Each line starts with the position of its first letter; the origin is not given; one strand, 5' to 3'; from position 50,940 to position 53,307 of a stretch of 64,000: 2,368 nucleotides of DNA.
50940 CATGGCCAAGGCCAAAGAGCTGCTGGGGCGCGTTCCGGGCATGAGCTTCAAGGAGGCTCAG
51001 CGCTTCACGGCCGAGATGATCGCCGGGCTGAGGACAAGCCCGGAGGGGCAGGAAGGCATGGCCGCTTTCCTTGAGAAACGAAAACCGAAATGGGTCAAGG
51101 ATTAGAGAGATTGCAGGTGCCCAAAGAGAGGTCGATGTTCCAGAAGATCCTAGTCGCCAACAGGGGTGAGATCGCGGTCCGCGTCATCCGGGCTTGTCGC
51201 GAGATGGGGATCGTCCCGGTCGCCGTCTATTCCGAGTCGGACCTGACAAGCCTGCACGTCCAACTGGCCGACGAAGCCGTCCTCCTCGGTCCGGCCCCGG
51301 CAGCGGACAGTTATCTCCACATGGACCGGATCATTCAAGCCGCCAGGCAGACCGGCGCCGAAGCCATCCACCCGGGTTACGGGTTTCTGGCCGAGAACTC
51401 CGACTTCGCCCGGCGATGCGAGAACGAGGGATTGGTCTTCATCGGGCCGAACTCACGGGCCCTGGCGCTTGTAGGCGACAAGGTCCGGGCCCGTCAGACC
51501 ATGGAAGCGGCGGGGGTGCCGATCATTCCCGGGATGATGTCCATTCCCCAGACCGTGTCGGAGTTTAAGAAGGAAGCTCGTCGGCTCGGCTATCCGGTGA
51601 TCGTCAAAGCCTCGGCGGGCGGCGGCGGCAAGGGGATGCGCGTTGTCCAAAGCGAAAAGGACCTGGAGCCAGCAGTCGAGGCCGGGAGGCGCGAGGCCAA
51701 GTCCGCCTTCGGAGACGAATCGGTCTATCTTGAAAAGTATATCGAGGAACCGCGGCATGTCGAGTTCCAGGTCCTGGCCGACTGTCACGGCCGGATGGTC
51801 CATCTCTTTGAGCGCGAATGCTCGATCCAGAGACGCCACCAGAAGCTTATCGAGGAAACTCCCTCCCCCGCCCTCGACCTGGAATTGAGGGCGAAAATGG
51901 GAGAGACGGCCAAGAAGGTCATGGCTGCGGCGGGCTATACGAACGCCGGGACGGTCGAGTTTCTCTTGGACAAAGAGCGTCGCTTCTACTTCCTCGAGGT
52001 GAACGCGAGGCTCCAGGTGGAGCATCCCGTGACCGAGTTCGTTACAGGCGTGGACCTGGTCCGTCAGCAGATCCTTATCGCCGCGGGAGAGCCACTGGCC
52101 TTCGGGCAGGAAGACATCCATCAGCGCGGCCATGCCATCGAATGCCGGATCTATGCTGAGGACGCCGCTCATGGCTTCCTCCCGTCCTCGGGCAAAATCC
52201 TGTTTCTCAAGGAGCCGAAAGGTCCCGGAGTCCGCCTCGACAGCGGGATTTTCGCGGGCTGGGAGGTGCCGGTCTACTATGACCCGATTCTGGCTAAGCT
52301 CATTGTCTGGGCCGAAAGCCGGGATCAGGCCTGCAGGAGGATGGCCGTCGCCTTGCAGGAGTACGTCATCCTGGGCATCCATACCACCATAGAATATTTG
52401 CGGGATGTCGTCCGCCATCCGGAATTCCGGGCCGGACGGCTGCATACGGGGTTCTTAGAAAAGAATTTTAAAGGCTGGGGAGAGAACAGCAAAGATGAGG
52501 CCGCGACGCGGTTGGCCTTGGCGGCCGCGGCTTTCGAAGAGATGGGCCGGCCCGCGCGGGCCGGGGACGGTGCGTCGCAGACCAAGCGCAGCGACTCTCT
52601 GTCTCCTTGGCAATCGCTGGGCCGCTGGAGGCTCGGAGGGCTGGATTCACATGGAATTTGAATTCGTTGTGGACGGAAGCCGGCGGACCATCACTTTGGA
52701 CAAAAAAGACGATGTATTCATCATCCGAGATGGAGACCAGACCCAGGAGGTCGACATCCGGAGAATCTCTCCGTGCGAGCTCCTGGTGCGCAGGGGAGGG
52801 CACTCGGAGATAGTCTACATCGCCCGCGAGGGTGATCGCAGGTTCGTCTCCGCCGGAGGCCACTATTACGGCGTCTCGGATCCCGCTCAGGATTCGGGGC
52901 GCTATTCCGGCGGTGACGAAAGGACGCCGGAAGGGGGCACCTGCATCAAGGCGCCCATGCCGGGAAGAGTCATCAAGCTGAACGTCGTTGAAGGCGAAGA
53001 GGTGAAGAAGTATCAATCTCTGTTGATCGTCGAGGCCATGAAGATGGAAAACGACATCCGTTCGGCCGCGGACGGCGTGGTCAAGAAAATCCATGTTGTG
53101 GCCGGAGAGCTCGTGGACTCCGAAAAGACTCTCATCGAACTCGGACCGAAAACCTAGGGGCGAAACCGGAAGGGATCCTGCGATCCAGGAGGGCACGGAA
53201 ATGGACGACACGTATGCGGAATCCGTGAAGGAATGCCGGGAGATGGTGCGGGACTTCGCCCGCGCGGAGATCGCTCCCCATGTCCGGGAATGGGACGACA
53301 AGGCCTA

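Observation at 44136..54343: Archaeal-type HMGCS-thiolase-DUF35 module clustered with MCC, methylglutaconyl-CoA hydratase, isovaleryl-CoA-DH and AibA/B-like CoA-transferase subunits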

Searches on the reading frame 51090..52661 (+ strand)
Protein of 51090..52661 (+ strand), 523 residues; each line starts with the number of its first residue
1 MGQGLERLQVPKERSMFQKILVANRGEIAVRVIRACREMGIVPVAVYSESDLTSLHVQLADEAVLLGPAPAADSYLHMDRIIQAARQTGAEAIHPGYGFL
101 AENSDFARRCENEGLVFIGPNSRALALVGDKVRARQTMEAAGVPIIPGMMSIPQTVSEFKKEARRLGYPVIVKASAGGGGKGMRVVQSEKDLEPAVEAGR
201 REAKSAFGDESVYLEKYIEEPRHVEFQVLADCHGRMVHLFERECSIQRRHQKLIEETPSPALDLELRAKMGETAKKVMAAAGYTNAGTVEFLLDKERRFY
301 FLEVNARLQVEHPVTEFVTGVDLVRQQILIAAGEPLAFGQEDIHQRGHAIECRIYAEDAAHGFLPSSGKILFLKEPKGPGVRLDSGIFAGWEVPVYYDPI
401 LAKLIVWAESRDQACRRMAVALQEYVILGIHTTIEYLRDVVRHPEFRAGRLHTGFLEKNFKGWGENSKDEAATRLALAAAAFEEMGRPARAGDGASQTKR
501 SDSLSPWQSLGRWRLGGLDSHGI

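Call 3: search_protein_families(library=pfam, proteins=[window:51090-52661:+])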
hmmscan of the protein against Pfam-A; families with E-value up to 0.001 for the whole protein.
window:51090-52661:+ (523 aa): 7 families
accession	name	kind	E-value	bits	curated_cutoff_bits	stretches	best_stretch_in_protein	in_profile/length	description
PF02786.22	CPSase_L_D2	-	6e-76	255.1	19.8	1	130-337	1-209/211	Carbamoyl-phosphate synthase L chain, ATP binding domain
PF00289.28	Biotin_carb_N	-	4.1e-47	159.7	25.5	1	16-125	1-110/110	Biotin carboxylase, N-terminal domain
PF02785.25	Biotin_carb_C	-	2.8e-39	134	32.4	1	351-457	1-107/108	Biotin carboxylase C-terminal domain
PF07478.18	Dala_Dala_lig_C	-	1e-11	45.2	24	1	140-306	4-174/204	D-ala D-ala ligase C-terminus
PF02222.28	ATP-grasp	-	4.4e-10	39.9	27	1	140-307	5-162/179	ATP-grasp domain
PF02655.19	ATP-grasp_3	-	1e-05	26.1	23.2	1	129-309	2-158/160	ATP-grasp domain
PF14397.11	ATPgrasp_ST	-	1.2e-05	25.1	31.4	1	121-208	11-101/278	Sugar-transfer associated ATP-grasp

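Call 4: search_protein_families(library=ncbifam, proteins=[window:51090-52661:+])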
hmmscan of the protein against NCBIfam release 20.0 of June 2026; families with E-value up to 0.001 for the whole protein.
window:51090-52661:+ (523 aa): 48 families (the best 25 are shown)
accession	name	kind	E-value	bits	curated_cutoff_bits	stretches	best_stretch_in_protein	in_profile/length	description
NF006406.0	PRK08654.1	equivalog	2.1e-201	669.8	739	1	16-459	1-443/499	acetyl-CoA carboxylase biotin carboxylase subunit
NF006367.0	PRK08591.1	subfamily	4.4e-197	655.3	597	1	16-461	1-446/451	acetyl-CoA carboxylase biotin carboxylase subunit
TIGR00514.1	accC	equivalog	1.1e-190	634.3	626.5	1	16-459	1-444/449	acetyl-CoA carboxylase biotin carboxylase subunit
NF009554.0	PRK12999.1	equivalog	7.8e-188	626.7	965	1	15-477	3-473/1147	pyruvate carboxylase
NF004085.0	PRK05586.1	equivalog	1e-182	608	723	1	16-461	1-446/448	acetyl-CoA carboxylase biotin carboxylase subunit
NF009471.0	PRK12833.1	equivalog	1.6e-173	577.5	686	1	15-472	3-460/467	acetyl-CoA carboxylase biotin carboxylase subunit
NF005525.0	PRK07178.1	equivalog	5.7e-173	575.9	768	1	16-481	1-463/471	acetyl-CoA carboxylase biotin carboxylase subunit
NF006287.0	PRK08463.1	equivalog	5e-167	556.5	775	1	16-472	1-457/479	acetyl-CoA carboxylase subunit A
TIGR01235.1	pyruv_carbox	equivalog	5.4e-166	554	1114.45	1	19-475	1-467/1143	pyruvate carboxylase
TIGR02712.1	urea_carbox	equivalog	5.2e-163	544.5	1303.85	1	17-458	1-441/1201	urea carboxylase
NF006286.0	PRK08462.1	equivalog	1.4e-157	525.2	740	1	17-459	4-444/445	acetyl-CoA carboxylase biotin carboxylase subunit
TIGR01205.1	D_ala_D_alaTIGR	subfamily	7.8e-16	57.9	245.65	1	114-306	90-285/318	D-alanine--D-alanine ligase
TIGR01369.1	CPSaseII_lrg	equivalog_domain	1.7e-15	55.7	1027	1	105-338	644-871/1052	carbamoyl-phosphate synthase (glutamine-hydrolyzing) large subunit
NF002378.0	PRK01372.1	subfamily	6e-15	54.7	243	1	117-306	87-269/305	D-alanine--D-alanine ligase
NF003671.0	PRK05294.1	equivalog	3.8e-13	48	599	1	105-337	641-867/1058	carbamoyl-phosphate synthase large subunit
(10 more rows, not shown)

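Call 66: search_solved_structures(query=window:51135-52661:+, max_evalue=1e-100, show_alignments=0)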
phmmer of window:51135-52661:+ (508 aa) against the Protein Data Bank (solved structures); distinct sequences matched with E-value up to 1e-100: 61 (the best 60 are shown).
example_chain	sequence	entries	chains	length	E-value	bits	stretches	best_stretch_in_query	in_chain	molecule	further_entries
9eb7_A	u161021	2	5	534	4.3e-156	523.7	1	2-444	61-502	Biotin carboxylase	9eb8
9tps_G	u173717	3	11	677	8.3e-156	522.8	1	1-444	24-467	Biotin carboxylase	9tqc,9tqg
8hz5_A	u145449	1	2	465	1e-155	522.5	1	1-451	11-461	Biotin carboxylase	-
8j4z_E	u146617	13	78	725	2.5e-155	521.2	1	3-494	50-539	Methylcrotonoyl-CoA carboxylase subunit alpha, mitochondrial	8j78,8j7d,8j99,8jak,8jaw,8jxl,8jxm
9yx0_D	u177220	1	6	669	3.4e-152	510.8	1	2-452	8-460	biotin carboxylase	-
3u9s_A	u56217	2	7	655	5.9e-152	510.1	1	2-444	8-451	Methylcrotonyl-CoA carboxylase, alpha-subunit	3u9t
8hz4_A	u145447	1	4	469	1.8e-149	501.8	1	1-443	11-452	Biotin carboxylase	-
4mv1_A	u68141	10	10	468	2.4e-149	501.4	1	1-445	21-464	Biotin carboxylase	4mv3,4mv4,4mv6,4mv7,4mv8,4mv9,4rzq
3jzf_A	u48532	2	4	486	4.6e-149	500.5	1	1-464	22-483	Biotin carboxylase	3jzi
2gpw_A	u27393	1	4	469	1.6e-148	498.8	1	1-444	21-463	Biotin carboxylase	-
1bnc_A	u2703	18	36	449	3.3e-148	497.7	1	1-444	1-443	BIOTIN CARBOXYLASE | ACETYL-COA CARBOXYLASE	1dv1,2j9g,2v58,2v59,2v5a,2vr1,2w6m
3rup_A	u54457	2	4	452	3.3e-148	497.7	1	1-444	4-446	Biotin carboxylase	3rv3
8uxz_C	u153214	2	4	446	3.7e-148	497.5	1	1-444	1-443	Biotin carboxylase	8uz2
6oi9_A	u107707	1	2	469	3.9e-148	497.5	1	1-444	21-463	Biotin carboxylase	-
3g8c_A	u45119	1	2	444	4.5e-148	497.2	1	1-444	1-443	Biotin carboxylase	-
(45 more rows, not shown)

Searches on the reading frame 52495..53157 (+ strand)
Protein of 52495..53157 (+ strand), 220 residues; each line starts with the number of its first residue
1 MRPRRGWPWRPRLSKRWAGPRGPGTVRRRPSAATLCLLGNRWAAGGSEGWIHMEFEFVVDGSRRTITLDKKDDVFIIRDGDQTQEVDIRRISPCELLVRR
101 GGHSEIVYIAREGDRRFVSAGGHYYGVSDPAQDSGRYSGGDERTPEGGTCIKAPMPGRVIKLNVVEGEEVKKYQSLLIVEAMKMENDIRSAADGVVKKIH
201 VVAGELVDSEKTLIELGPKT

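Call 3: search_protein_families(library=pfam, proteins=[window:52495-53157:+])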
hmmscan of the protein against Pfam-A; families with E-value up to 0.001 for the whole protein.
window:52495-53157:+ (220 aa): 4 families
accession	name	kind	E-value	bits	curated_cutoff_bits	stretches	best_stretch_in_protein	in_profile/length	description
PF00364.28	Biotin_lipoyl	-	2e-18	66.4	22.1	1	151-216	3-73/73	Biotin-requiring enzyme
PF13437.12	HlyD_3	-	1.1e-05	26.5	22.2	0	188-219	2-33/106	HlyD family secretion protein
PF16576.10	HlyD_D23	-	1.8e-05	24.6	30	0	146-181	106-141/214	Barrel-sandwich domain of CusB or HlyD membrane-fusion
PF13533.13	Biotin_lipoyl_2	-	9.8e-05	22.5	29.8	0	151-172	3-24/32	Biotin-lipoyl like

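Call 4: search_protein_families(library=ncbifam, proteins=[window:52495-53157:+])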
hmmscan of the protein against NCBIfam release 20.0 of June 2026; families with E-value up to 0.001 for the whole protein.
window:52495-53157:+ (220 aa): 19 families
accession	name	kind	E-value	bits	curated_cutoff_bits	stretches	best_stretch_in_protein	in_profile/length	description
NF004173.0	PRK05641.1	equivalog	6.2e-23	82.1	199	1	146-217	82-153/153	putative acetyl-CoA carboxylase biotin carboxyl carrier protein subunit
NF006761.0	PRK09282.1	domain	2.1e-18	66.1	402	1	139-216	512-589/591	pyruvate carboxylase subunit B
NF005117.0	PRK06549.1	equivalog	2.6e-18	66.9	159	1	142-215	55-128/130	acetyl-CoA carboxylase biotin carboxyl carrier protein subunit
TIGR01108.1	oadA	equivalog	7.4e-17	61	756.5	1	130-213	499-582/582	sodium-extruding oxaloacetate decarboxylase subunit alpha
NF010643.0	PRK14040.1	subfamily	4.5e-16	58.4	892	1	143-216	521-594/595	oxaloacetate decarboxylase subunit alpha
NF009554.0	PRK12999.1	equivalog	2.6e-15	55.3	965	1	150-216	1079-1145/1147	pyruvate carboxylase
TIGR01235.1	pyruv_carbox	equivalog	9.4e-15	53.2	1114.45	1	149-216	1075-1142/1143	pyruvate carboxylase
NF047903.1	MmDecMmdC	equivalog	2.2e-14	54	200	1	145-217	60-132/132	methylmalonyl-CoA decarboxylase subunit gamma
NF006079.0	PRK08225.1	equivalog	1e-13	51.1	95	1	151-216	4-69/70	acetyl-CoA carboxylase biotin carboxyl carrier protein subunit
TIGR02712.1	urea_carbox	equivalog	6.7e-13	47.2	1303.85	1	139-214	1123-1198/1201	urea carboxylase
NF010645.0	PRK14042.1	equivalog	1.7e-10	40.3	1182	1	150-215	527-592/596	pyruvate carboxylase subunit B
TIGR00531.1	BCCP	equivalog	9.1e-10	39.2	115.2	1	144-215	84-153/156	acetyl-CoA carboxylase biotin carboxyl carrier protein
NF004547.1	PRK05889.1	equivalog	3.1e-09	36.9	75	1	151-208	5-62/71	biotin/lipoyl-binding carrier protein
NF008814.0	PRK11854.1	equivalog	5.5e-06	25.1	722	1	157-217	15-75/637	pyruvate dehydrogenase complex dihydrolipoyllysine-residue acetyltransferase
NF005239.0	PRK06748.1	subfamily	2.6e-05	24.3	111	1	150-215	7-73/84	hypothetical protein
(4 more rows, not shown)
